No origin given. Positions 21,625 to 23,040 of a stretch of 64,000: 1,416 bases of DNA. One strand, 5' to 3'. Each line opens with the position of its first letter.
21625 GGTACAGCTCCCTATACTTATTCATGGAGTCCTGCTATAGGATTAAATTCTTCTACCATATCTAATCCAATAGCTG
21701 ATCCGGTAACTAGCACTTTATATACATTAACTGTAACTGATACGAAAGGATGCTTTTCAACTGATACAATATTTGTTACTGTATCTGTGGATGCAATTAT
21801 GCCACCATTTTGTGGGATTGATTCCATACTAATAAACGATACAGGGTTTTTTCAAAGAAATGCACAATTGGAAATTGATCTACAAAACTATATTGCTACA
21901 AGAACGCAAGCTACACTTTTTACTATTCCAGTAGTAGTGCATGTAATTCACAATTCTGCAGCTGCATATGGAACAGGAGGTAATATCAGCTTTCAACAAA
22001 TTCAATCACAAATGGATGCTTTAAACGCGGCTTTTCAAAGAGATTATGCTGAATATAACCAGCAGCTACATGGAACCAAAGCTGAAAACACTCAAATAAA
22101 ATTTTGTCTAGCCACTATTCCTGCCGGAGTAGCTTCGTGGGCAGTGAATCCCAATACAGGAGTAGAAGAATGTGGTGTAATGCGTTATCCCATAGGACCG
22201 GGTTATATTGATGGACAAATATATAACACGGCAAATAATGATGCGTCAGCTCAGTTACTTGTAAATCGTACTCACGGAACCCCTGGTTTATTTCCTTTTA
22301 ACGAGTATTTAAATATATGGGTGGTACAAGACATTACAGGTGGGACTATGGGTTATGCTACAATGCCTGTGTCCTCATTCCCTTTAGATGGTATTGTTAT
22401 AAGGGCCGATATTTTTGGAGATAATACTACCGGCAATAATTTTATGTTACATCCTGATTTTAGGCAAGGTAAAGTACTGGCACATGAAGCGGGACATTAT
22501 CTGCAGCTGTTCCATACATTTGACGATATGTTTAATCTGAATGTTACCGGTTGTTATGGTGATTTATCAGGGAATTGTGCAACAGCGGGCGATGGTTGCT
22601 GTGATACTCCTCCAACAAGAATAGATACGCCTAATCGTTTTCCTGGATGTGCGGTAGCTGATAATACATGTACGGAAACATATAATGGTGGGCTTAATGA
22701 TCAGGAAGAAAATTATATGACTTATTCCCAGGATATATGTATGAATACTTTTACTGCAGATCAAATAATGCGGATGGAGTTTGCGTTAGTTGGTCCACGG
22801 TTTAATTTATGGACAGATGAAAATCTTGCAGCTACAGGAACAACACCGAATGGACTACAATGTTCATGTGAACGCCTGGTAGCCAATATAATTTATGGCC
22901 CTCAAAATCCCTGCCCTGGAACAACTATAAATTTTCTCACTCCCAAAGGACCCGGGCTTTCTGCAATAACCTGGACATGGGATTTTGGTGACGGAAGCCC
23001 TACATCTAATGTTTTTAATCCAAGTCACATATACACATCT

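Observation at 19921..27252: A 2443-aa T9SS cargo combines two beta-helix regions with an M43-type metzincin in which the otherwise invariant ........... glycine is replaced by glutamine.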

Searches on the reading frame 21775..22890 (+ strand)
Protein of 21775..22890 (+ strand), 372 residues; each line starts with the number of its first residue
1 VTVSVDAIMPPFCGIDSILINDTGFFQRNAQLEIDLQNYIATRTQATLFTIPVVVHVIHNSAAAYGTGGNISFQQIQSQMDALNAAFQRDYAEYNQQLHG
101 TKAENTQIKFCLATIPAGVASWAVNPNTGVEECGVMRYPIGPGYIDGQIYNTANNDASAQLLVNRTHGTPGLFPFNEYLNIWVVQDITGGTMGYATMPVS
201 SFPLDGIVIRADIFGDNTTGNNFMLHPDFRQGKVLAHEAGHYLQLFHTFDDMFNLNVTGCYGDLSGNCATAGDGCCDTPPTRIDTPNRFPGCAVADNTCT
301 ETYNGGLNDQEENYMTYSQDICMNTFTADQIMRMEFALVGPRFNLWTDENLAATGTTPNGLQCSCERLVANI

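Call 6: search_solved_structures(query=window:21811-22890:+, max_evalue=1, show_alignments=4)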
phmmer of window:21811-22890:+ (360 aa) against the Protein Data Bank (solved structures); distinct sequences matched with E-value up to 1: 14.
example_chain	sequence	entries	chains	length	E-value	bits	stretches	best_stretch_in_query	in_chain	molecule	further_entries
8cd8_A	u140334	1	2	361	5.1e-18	68.4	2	156-332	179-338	Ulilysin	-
2cki_A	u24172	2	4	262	5.7e-18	68.2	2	156-332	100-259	ULILYSIN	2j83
3lum_A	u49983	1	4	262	1.2e-17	67.2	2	156-332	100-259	Ulilysin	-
8cdb_A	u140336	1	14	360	2e-17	66.4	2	156-332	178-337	Ulilysin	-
3lun_A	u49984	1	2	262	5.3e-17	65.1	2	156-332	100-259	Ulilysin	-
6r7w_A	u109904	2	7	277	3.1e-13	52.6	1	36-323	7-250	Mirolysin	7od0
6r7u_A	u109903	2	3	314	1.1e-12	50.9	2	163-323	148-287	Mirolysin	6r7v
8sl1_A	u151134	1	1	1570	2e-06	30.3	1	222-337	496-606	Pappalysin-2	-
7y5n_C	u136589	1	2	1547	0.0001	24.6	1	221-324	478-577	Pappalysin-1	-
8hgg_C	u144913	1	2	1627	0.00011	24.5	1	221-324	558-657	Pappalysin-1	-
7y5q_A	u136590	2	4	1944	0.00016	24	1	221-324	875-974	Maltose/maltodextrin-binding periplasmic protein,Pappalysin-1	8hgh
8a7d_C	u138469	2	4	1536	0.00024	23.4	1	221-324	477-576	Pappalysin-1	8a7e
7ufg_A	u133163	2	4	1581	0.00062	22.1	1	221-324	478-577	Pappalysin-1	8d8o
6grl_A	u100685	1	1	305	0.93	11.6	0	44-165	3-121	Beta-hydroxyacid dehydrogenase, 3-hydroxyisobutyrate dehydrogenase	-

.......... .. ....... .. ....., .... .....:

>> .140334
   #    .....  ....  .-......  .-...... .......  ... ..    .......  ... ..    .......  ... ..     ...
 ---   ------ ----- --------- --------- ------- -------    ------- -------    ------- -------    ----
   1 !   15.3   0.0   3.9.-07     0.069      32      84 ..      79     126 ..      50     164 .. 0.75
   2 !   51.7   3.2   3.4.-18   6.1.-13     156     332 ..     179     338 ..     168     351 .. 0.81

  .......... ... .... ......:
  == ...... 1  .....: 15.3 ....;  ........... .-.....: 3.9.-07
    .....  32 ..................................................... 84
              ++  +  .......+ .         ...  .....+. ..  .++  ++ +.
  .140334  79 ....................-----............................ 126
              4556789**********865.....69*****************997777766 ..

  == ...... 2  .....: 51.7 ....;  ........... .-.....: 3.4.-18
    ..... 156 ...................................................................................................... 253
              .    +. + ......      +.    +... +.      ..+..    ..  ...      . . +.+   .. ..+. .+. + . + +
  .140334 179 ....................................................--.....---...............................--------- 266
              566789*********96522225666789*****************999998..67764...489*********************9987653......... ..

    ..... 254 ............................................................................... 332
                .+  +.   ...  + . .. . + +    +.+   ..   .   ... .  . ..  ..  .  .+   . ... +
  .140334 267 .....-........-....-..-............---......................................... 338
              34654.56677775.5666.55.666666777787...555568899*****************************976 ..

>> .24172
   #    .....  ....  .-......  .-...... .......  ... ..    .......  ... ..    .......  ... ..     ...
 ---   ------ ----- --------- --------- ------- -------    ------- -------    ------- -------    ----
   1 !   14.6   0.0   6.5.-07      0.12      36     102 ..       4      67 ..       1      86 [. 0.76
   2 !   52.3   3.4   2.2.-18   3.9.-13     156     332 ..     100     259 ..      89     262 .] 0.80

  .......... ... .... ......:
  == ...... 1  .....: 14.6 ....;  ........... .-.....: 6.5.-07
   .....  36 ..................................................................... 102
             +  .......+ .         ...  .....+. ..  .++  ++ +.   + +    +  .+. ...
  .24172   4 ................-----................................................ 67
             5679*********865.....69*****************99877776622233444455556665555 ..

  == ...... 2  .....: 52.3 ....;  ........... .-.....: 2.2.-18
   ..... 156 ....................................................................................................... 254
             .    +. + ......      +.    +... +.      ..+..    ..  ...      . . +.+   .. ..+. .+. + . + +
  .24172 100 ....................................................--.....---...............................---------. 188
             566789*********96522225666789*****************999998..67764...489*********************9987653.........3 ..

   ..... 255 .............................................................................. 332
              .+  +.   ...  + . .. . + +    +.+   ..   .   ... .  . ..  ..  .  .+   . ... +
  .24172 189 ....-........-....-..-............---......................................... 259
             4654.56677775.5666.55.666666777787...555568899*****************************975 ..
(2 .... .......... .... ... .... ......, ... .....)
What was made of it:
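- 21901..22875 (+): M43B catalytic domain (aa ~661-985). Ulilysin E 5e-18 and mirolysin E 3e-13 by sequence (call 6).
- Ulilysin reads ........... (call 6).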

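Call 7: find_homologous_proteins(query=window:21811-22890:+, max_evalue=0.00001)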
Query window:21811-22890:+ (360 aa): 347 proteins with E <= 0.00001 among 1458 candidates; the best 120 are listed.
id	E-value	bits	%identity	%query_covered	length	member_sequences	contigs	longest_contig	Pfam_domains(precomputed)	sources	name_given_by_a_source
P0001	1.8e-70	256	44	89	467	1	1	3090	PF05572.20,PF00801.27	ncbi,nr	ncbi:MAG TPA: M43 family zinc metalloprotease, partial [Agriterribacter sp.]|nr:M43 family zinc meta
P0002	1.1e-67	247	44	90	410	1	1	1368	PF05572.20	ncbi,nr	ncbi:MAG: M43 family zinc metalloprotease, partial [Bacteroidia bacterium]|nr:M43 family zinc metall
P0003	1.7e-64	236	51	68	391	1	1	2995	PF05572.20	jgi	jgi:hypothetical protein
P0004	1.8e-60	223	46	83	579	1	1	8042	PF05572.20,PF00801.27,PF18911.7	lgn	-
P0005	5.2e-59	218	48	68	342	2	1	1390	PF05572.20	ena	-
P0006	3.1e-56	209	43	89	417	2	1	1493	PF05572.20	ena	-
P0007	1.7e-53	200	44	77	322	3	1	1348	PF05572.20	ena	-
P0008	1.2e-46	177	49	56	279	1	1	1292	-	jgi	jgi:hypothetical protein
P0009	1.2e-40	158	45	59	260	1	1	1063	-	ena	-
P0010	5.9e-40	155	38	88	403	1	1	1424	PF05572.20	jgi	-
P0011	4.6e-37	146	36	97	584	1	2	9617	PF00801.27,PF18911.7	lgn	-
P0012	2.5e-33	134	34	88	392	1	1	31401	PF05572.20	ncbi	-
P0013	4.0e-31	126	36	76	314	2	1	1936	-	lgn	-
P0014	4.4e-27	113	34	85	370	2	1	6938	PF05572.20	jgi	jgi:hypothetical protein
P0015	6.6e-27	113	37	61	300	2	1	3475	-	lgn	-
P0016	4.3e-26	110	34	84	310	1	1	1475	PF05572.20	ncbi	ncbi:MAG: zinc metalloprotease, partial [Bacteroidota bacterium]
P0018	7.0e-25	106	32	97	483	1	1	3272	PF05572.20,PF13582.13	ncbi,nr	ncbi:MAG: hypothetical protein IT223_10865, partial [Crocinitomicaceae bacterium]|nr:hypothetical pr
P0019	2.7e-23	101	33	93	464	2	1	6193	PF05572.20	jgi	jgi:hypothetical protein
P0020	5.3e-23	100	34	83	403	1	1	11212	PF05572.20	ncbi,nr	ncbi:MAG: hypothetical protein HYZ42_03730 [Bacteroidetes bacterium]|nr:hypothetical protein [Bacter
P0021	7.7e-23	99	31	85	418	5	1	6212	PF05572.20,PF18962.8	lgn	-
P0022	2.0e-22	98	36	74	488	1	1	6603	PF05572.20,PF13688.13,PF18962.8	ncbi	-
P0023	3.6e-22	97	32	91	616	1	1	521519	PF05572.20,PF13688.13,PF20009.5,PF18962.8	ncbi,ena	-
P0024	4.5e-22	97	31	93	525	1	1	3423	PF05572.20,PF18962.8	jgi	jgi:hypothetical protein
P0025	7.9e-22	96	36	79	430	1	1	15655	PF05572.20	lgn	-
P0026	1.1e-21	95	32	89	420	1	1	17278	PF05572.20,PF18962.8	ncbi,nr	ncbi:MAG: M43 family zinc metalloprotease [Bacteroidota bacterium]|nr:M43 family zinc metalloproteas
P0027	1.3e-21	95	32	96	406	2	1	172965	PF05572.20,PF13688.13,PF18962.8,PF11589.15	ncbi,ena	-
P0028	2.3e-21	94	33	86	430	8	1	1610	PF05572.20,PF18962.8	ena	-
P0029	2.4e-21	94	33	86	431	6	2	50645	PF05572.20,PF18962.8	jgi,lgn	jgi:hypothetical protein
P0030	3.9e-21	94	30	88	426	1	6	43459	PF05572.20,PF18962.8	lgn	-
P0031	4.1e-21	93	33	91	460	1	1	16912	PF05572.20,PF18962.8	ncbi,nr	ncbi:MAG: T9SS type A sorting domain-containing protein [Cytophagaceae bacterium]|nr:T9SS type A sor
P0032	4.3e-21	93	33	83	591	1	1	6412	PF05572.20,PF13585.13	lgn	-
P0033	5.0e-21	93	34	91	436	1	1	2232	PF05572.20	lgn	-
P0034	5.2e-21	93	31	89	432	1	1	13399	PF05572.20,PF18962.8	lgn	-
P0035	8.3e-21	92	33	83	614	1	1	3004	PF05572.20,PF13688.13,PF18962.8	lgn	-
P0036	1.4e-20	92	32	88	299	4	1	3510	PF05572.20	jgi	jgi:hypothetical protein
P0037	1.4e-20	92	32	85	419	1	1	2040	PF05572.20,PF18962.8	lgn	-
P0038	1.7e-20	91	32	97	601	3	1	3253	PF05572.20,PF18962.8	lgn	-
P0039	1.7e-20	91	32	91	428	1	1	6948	PF05572.20,PF18962.8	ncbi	ncbi:MAG: hypothetical protein RLZZ165_2424 [Bacteroidota bacterium]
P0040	1.8e-20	91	33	76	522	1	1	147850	PF05572.20,PF18962.8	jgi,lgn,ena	-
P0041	2.1e-20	91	33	91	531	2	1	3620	PF05572.20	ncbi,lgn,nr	ncbi:MAG: M43 family zinc metalloprotease [Chitinophagales bacterium]|nr:M43 family zinc metalloprot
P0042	2.4e-20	91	33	95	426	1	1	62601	PF05572.20,PF18962.8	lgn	-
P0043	2.6e-20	91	32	89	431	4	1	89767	PF05572.20,PF18962.8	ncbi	-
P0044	3.3e-20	90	32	93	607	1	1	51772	PF05572.20,PF18962.8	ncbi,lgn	ncbi:MAG: M43 family zinc metalloprotease [Flavobacteriales bacterium]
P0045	4.2e-20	90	33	92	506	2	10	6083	PF05572.20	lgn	-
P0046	4.5e-20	90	34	88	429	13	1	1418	PF05572.20,PF18962.8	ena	-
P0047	4.9e-20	90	33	91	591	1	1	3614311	PF05572.20,PF19408.6,PF18962.8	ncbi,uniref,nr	ncbi:M43 family zinc metalloprotease [Litoribacter populi]|uniref:M43 family zinc metalloprotease n=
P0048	5.9e-20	90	33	77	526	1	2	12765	PF05572.20,PF18962.8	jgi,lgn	jgi:hypothetical protein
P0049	6.7e-20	89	31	97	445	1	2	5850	PF05572.20,PF18962.8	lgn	-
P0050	7.0e-20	89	33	90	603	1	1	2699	PF05572.20,PF18962.8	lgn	-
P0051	9.8e-20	89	34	92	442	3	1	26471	PF05572.20,PF18962.8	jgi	jgi:hypothetical protein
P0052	1.7e-19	88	35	89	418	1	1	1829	PF05572.20,PF18962.8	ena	-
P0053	1.9e-19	88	33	89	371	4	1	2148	PF05572.20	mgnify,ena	mgnify:CR=1 FL=1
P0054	2.1e-19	88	35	87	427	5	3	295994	PF05572.20,PF18962.8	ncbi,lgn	-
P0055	2.2e-19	88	34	85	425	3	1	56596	PF05572.20,PF18962.8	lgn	-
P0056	2.3e-19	88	34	92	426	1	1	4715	PF05572.20,PF00041.28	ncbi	ncbi:MAG: hypothetical protein RL220_1784, partial [Bacteroidota bacterium]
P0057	3.2e-19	87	32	81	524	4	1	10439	PF05572.20,PF18962.8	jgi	jgi:hypothetical protein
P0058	3.8e-19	87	32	83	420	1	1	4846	PF05572.20,PF13585.13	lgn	-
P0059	4.6e-19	87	32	93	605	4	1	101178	PF05572.20,PF18962.8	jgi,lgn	jgi:hypothetical protein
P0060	5.6e-19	86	33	77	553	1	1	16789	PF05572.20,PF19408.6,PF18962.8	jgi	jgi:hypothetical protein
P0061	5.6e-19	86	34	82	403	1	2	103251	PF05572.20,PF18962.8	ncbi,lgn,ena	-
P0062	9.3e-19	86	31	93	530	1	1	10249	PF05572.20,PF18962.8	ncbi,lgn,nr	ncbi:MAG: M43 family zinc metalloprotease [Chitinophagales bacterium]|nr:M43 family zinc metalloprot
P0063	1.1e-18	85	33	92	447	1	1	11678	PF05572.20,PF18962.8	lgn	-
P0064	1.4e-18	85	33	82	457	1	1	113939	PF05572.20,PF18962.8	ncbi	-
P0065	1.5e-18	85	33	92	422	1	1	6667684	PF05572.20,PF13688.13,PF18962.8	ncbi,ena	-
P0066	1.9e-18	85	33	88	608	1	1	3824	PF05572.20,PF18962.8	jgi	jgi:hypothetical protein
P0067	2.1e-18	85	31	79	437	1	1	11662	PF05572.20,PF18962.8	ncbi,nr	ncbi:MAG: T9SS type A sorting domain-containing protein [Ferruginibacter sp.]|nr:T9SS type A sorting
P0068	2.1e-18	85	32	86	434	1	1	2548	PF05572.20,PF18962.8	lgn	-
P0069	2.3e-18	84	30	76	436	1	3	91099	PF05572.20,PF18962.8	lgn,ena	-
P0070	2.7e-18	84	35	86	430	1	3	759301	PF05572.20,PF18962.8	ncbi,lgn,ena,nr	ncbi:MAG TPA: M43 family zinc metalloprotease [Ferruginibacter sp.]|nr:M43 family zinc metalloprotea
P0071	2.8e-18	84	33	83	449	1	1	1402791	PF05572.20,PF18962.8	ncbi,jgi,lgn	jgi:hypothetical protein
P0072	2.8e-18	84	32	85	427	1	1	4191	PF05572.20,PF18962.8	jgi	jgi:hypothetical protein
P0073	4.1e-18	84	30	90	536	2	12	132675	PF05572.20,PF13573.13,PF13585.13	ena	-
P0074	4.9e-18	83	32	79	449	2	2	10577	PF05572.20,PF18962.8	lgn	-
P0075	4.9e-18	83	32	76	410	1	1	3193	PF05572.20,PF18962.8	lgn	-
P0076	5.7e-18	83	31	88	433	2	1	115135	PF05572.20,PF18962.8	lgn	-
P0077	6.2e-18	83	32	91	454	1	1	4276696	PF05572.20,PF18962.8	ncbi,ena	-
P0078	6.4e-18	83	34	80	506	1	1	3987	PF05572.20,PF18962.8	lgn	-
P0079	6.6e-18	83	34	87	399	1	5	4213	PF05572.20,PF18962.8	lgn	-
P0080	6.6e-18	83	33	80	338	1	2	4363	PF05572.20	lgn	-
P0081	6.7e-18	83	32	87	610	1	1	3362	PF05572.20,PF18962.8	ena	-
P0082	7.4e-18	83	33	93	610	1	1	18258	PF05572.20,PF18962.8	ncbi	-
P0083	7.7e-18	83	31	81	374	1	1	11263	PF05572.20,PF18962.8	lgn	-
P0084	8.2e-18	83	33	88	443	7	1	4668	PF05572.20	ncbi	-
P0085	9.2e-18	82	39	44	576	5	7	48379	PF05572.20,PF18962.8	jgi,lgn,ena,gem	-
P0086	1.1e-17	82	31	83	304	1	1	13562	PF05572.20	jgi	jgi:hypothetical protein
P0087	1.2e-17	82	32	83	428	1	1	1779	PF05572.20,PF18962.8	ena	-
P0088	1.2e-17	82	30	84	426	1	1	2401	PF05572.20,PF18962.8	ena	-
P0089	1.3e-17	82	32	88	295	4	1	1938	PF05572.20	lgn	-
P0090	1.3e-17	82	32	80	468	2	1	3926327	PF05572.20,PF13688.13,PF18962.8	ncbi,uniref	ncbi:T9SS type A sorting domain-containing protein [Flavobacterium sp. SM2513]|uniref:T9SS type A so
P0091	1.4e-17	82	32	76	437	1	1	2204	PF05572.20,PF18962.8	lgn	-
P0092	1.8e-17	81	32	92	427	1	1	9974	PF05572.20,PF18962.8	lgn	-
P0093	1.9e-17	81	32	89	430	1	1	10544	PF05572.20,PF18962.8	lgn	-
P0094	1.9e-17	81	32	87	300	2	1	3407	PF05572.20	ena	-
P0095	1.9e-17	81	31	87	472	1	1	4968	PF05572.20,PF18962.8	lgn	-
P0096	2.0e-17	81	30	87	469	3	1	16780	PF05572.20,PF13582.13,PF18962.8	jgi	jgi:hypothetical protein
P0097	2.1e-17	81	31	89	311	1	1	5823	PF05572.20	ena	-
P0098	2.1e-17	81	31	86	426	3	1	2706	PF05572.20,PF18962.8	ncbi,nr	ncbi:MAG TPA: M43 family zinc metalloprotease [Bacteroidia bacterium]|nr:M43 family zinc metalloprot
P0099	2.1e-17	81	30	74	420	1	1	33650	PF05572.20,PF18962.8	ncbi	-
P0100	2.3e-17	81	30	83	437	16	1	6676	PF05572.20,PF18962.8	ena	-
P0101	2.5e-17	81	34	85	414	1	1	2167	PF05572.20,PF18962.8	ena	-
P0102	2.8e-17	81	32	75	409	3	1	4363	PF05572.20,PF18962.8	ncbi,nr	ncbi:MAG: M43 family zinc metalloprotease [Bacteroidota bacterium]|nr:M43 family zinc metalloproteas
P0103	3.0e-17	81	31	79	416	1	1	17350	PF05572.20,PF18962.8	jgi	-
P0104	3.6e-17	80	32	91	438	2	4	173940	PF05572.20,PF18962.8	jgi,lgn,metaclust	metaclust:\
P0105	4.2e-17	80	35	80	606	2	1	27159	PF05572.20,PF18962.8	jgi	jgi:hypothetical protein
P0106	4.3e-17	80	31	83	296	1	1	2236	PF05572.20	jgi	jgi:hypothetical protein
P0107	4.4e-17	80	33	79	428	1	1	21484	PF05572.20,PF18962.8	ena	-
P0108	4.4e-17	80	30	82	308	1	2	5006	PF05572.20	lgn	-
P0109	4.5e-17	80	33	90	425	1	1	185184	PF05572.20,PF18962.8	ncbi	-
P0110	5.3e-17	80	33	88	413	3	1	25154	PF05572.20,PF18962.8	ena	-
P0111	5.4e-17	80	33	88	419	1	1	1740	PF05572.20,PF18962.8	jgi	jgi:hypothetical protein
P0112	6.4e-17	80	30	88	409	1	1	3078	PF05572.20,PF18962.8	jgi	jgi:hypothetical protein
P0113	6.7e-17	80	33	82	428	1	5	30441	PF05572.20,PF18962.8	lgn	-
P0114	7.3e-17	79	32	87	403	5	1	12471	PF05572.20,PF18962.8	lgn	-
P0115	7.4e-17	79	32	89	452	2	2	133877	PF05572.20,PF18962.8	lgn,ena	-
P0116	7.8e-17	79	31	88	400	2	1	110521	PF05572.20,PF18962.8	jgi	jgi:hypothetical protein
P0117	8.2e-17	79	31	90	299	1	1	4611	PF05572.20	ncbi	-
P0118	8.2e-17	79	32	81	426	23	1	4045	PF05572.20,PF18962.8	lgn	-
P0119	9.0e-17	79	31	87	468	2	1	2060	PF05572.20,PF13688.13,PF18962.8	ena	-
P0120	9.8e-17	79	33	89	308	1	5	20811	PF05572.20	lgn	-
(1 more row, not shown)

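Call 20: predict_structure(alignment_id=A1)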
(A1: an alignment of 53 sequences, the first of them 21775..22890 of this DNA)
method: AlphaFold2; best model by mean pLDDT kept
length: 372 residues; sequences in the alignment: 53
mean_pLDDT: 86.0   pTM: 0.90
mean pLDDT of the five models: 86.0, 85.7, 85.3, 84.5, 83.5
residues with pLDDT >= 90: 228; 70-90: 78; 50-70: 55; < 50: 11
segments of 3 or more residues with pLDDT < 50: 1-9
pLDDT, mean of each block of 10 residues (from residue 1): 45 82 93 95 93 97 93 95 92 65 94 94 96 96 70 92 94 97 94 95 96 85 85 96 93 67 62 86 63 71 71 90 93 97 98 92 72 56
secondary structure, 60 per line:
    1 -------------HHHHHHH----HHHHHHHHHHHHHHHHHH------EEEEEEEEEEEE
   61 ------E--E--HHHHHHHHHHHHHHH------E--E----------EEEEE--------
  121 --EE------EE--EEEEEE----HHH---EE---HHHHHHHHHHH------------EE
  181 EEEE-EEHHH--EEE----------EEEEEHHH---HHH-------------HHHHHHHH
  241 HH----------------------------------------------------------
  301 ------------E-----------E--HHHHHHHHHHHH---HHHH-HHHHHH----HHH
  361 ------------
elements in order: H14-20 H25-42 E49-60 H73-87 E108-112 E135-140 H156-166 E179-184 E193-195 E206-210 H233-242 H328-339 H343-346 H348-353
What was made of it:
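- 21901..22875 (+): AF2 pLDDT 86, pTM 0.90 (call 20).
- Model confidence is 93-96 around the motif, and the helix ends at aa 860 (call 20). AF2 models the motif region with high confidence and the canonical helix end (call 20).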
